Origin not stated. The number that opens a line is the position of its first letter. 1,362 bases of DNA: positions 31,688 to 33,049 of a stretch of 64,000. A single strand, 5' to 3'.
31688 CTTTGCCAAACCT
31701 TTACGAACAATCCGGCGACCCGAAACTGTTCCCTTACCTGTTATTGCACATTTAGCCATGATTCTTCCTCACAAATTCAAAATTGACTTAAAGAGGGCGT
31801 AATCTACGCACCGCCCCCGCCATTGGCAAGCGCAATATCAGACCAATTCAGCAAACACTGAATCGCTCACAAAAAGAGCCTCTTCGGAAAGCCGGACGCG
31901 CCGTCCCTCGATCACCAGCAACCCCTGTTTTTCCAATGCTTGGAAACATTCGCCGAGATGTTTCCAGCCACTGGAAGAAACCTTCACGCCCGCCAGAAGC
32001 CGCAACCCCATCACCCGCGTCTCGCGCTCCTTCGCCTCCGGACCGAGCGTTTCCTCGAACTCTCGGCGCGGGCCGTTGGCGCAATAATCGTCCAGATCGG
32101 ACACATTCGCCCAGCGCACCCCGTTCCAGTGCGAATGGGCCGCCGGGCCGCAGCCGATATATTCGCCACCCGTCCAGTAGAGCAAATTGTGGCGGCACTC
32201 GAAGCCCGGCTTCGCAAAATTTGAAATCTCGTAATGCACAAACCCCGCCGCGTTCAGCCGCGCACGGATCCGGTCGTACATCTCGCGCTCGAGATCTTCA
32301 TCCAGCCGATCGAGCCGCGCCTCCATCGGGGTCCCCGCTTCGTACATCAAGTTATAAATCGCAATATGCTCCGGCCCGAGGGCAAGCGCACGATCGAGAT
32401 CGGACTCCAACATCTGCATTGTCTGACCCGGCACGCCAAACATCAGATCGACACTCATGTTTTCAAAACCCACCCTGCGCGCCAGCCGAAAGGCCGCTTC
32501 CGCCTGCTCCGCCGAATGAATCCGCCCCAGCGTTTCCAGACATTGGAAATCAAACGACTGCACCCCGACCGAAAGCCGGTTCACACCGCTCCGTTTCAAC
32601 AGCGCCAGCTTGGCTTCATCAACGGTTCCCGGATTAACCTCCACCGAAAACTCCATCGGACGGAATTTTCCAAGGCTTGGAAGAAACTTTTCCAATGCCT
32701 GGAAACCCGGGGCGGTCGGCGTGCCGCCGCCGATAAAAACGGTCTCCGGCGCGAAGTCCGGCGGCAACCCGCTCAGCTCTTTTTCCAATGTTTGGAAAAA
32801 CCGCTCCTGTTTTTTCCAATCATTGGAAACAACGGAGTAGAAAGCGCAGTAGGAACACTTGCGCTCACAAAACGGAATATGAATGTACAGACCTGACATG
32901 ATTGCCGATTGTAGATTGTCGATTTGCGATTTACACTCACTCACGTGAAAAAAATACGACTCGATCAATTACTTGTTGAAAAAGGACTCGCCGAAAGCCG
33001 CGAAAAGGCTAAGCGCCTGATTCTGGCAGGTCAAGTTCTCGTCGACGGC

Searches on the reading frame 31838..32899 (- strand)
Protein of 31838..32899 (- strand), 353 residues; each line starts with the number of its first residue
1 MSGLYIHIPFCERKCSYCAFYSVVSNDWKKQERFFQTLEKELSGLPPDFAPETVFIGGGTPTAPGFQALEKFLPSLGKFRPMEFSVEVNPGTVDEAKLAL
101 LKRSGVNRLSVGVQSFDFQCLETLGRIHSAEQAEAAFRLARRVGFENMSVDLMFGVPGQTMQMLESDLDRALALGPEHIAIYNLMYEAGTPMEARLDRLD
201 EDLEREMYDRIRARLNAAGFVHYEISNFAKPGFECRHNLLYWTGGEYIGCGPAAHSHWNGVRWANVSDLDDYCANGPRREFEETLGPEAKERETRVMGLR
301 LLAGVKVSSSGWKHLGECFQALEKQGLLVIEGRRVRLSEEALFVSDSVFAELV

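Call 53: search_solved_structures(query=window:31838-32899:-, show_alignments=2, max_evalue=1e-10)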
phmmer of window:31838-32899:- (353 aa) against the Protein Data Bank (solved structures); distinct sequences matched with E-value up to 1e-10: 2.
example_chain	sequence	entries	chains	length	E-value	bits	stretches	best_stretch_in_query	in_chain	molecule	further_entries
9p2u_A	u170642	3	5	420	9.8e-27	97.4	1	3-223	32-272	Radical S-adenosylmethionine methyltransferase NocN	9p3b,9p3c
1olt_A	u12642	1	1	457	3.5e-26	95.6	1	3-234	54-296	OXYGEN-INDEPENDENT COPROPORPHYRINOGEN III OXIDASE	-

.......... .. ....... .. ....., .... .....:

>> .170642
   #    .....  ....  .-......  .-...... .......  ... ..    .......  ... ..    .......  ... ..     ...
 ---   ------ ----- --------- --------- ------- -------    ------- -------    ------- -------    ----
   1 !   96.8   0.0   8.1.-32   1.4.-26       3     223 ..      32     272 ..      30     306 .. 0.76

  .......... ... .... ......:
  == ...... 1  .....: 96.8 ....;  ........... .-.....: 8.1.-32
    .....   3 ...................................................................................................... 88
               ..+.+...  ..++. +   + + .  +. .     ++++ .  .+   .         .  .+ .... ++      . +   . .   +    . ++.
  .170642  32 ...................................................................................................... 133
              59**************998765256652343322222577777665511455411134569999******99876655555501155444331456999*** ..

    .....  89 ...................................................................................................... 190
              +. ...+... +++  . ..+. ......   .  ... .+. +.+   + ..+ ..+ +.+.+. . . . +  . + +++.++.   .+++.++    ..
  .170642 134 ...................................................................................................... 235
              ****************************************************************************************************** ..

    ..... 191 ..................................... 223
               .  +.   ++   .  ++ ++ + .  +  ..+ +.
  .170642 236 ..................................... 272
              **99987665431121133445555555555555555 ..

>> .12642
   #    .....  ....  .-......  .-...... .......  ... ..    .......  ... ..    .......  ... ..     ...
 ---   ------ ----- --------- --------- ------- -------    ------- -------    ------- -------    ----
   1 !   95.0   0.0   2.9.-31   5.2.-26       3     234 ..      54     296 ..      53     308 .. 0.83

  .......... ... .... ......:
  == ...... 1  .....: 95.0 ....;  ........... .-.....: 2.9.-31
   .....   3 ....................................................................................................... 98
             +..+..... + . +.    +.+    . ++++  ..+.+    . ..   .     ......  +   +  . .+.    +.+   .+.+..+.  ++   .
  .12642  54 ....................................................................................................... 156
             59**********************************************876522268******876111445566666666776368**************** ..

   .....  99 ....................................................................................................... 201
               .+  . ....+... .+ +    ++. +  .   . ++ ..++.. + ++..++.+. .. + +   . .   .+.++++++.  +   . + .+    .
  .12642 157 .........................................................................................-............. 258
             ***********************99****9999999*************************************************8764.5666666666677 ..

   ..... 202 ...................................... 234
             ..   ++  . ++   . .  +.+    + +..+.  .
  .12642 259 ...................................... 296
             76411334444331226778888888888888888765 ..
